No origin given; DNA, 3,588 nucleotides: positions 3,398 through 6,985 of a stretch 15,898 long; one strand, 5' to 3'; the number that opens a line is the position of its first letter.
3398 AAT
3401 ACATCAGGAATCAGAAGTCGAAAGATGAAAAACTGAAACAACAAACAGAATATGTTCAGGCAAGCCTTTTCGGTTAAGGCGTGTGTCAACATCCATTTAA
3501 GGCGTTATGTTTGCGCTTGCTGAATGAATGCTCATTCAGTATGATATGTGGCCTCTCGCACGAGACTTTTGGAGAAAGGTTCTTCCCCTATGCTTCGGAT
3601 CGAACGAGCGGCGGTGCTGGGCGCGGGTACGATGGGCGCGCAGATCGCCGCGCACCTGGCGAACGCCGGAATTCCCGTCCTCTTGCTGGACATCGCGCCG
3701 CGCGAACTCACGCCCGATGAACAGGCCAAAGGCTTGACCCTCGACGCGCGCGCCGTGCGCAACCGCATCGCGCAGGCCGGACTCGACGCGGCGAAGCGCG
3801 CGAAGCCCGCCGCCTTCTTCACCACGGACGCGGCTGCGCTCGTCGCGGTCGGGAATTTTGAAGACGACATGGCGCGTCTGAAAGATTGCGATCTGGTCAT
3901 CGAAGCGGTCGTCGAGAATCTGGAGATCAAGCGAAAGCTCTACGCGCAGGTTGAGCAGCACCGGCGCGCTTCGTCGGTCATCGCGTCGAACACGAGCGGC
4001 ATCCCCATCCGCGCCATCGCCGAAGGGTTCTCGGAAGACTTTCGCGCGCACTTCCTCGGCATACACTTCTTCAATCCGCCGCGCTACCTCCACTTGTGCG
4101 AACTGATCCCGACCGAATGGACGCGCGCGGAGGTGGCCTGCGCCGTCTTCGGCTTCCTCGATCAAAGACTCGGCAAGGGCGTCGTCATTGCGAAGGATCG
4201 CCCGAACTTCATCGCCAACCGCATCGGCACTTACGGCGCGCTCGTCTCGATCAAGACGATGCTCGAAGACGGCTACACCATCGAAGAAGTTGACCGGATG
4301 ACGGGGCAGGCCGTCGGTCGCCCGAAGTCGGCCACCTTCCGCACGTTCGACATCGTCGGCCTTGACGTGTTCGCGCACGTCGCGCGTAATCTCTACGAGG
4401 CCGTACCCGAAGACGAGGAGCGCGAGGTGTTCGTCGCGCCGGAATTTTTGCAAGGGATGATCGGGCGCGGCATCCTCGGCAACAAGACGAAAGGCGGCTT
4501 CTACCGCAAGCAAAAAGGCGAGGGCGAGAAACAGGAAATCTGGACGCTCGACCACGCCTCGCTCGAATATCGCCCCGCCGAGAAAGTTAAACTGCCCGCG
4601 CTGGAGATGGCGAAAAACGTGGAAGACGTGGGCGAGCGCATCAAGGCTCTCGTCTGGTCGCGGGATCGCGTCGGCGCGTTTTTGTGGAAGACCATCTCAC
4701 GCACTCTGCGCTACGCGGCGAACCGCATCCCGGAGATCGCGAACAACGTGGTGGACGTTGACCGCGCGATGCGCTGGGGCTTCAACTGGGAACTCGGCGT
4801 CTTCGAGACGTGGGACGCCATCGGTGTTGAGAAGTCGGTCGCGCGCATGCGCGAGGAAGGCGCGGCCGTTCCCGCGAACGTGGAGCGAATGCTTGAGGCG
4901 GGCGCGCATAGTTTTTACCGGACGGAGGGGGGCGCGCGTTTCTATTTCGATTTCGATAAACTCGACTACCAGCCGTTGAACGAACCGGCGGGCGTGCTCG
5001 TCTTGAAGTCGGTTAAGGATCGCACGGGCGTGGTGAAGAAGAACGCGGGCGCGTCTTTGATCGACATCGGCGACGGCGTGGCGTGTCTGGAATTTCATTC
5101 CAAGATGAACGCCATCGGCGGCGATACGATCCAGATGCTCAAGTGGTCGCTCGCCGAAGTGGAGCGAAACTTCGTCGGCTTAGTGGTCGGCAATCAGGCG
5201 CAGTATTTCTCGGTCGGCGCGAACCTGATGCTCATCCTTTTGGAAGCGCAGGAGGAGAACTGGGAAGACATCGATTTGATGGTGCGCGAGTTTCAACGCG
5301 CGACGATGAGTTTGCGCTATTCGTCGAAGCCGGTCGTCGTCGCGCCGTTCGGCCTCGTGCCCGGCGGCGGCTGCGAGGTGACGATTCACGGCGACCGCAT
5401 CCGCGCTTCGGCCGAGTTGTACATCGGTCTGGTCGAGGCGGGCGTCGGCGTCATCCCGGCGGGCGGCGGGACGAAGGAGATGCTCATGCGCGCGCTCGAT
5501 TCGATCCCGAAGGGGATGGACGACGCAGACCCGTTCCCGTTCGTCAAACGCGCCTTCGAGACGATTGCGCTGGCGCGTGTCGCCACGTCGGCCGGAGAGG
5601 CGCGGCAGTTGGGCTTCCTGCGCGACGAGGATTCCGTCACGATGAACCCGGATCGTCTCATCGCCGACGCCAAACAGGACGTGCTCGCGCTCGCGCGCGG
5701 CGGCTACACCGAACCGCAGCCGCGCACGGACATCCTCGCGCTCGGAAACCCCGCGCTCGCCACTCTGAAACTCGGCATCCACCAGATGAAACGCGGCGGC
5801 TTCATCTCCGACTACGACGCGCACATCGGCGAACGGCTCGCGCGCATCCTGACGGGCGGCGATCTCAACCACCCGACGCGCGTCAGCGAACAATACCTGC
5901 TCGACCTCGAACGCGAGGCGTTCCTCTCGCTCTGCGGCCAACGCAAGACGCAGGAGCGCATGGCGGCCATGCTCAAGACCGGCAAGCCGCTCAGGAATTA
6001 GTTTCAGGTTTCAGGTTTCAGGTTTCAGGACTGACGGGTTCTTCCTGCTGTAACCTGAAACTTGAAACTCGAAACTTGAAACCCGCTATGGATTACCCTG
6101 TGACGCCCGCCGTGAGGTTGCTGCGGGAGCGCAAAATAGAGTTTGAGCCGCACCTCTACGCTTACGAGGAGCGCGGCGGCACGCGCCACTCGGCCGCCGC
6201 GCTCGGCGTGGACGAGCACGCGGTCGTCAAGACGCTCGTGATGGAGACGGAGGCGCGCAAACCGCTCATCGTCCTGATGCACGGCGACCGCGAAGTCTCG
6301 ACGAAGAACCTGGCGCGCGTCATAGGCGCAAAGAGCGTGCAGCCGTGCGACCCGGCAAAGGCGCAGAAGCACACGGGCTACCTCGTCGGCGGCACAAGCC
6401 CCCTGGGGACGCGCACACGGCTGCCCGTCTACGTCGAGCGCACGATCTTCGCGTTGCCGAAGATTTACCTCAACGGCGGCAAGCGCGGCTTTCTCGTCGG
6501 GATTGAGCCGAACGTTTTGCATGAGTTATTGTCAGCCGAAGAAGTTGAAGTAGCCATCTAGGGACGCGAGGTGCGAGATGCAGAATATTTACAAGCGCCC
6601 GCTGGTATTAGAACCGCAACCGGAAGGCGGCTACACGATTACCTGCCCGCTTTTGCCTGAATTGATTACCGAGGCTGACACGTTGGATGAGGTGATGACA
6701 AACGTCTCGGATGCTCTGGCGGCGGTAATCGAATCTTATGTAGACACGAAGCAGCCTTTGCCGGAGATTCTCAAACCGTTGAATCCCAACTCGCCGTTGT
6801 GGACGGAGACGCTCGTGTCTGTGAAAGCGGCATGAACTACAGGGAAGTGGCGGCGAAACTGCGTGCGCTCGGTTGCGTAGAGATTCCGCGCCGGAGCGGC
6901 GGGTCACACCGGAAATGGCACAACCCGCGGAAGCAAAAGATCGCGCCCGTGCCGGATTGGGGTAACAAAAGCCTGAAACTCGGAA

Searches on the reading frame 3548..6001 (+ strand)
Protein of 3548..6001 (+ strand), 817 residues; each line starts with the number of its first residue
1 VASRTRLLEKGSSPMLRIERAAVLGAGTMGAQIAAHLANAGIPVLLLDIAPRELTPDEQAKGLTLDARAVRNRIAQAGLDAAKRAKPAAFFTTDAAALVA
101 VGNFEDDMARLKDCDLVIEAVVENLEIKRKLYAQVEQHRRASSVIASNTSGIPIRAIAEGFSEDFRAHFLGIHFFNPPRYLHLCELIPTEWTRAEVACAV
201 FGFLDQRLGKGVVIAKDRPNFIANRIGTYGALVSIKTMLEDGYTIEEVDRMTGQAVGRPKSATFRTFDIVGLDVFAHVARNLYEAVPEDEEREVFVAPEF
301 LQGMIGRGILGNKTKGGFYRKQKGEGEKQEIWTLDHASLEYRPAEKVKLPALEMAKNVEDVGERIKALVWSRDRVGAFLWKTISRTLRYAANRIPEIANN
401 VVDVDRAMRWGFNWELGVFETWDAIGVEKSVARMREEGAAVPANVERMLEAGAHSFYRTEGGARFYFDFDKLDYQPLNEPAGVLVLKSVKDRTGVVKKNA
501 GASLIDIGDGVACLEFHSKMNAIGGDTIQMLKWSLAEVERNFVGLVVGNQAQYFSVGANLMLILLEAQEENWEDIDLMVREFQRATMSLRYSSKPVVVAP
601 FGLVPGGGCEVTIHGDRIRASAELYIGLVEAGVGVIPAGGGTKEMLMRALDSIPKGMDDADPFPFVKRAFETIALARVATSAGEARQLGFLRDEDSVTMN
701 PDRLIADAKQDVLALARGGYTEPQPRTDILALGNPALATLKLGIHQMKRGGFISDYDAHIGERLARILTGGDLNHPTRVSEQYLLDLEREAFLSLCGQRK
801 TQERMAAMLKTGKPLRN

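Call 8: search_protein_families(library=pfam, proteins=[window:3548-6001:+])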
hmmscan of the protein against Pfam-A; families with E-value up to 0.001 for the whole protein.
window:3548-6001:+ (817 aa): 4 families
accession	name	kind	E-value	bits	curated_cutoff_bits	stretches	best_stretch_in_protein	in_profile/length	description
PF02737.24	3HCDH_N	-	4.2e-45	154.3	22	1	21-217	2-179/180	3-hydroxyacyl-CoA dehydrogenase, NAD binding domain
PF00725.27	3HCDH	-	4.1e-18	66.1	22.1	1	221-320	2-96/97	3-hydroxyacyl-CoA dehydrogenase, C-terminal domain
PF00378.25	ECH_1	-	5.7e-11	42.7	27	1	508-649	3-143/251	Enoyl-CoA hydratase/isomerase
PF16113.10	ECH_2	-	7.9e-07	29.3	27.2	1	511-642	3-136/335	Enoyl-CoA hydratase/isomerase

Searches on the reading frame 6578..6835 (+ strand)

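Call 8: search_protein_families(library=pfam, proteins=[window:6578-6835:+])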
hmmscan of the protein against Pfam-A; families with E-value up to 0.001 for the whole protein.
window:6578-6835:+ (85 aa): 1 family
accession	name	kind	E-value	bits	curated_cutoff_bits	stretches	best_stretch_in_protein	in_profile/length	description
PF15919.11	HicB_lk_antitox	-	1.7e-06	28.6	27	1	8-63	2-57/123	HicB_like antitoxin of bacterial toxin-antitoxin system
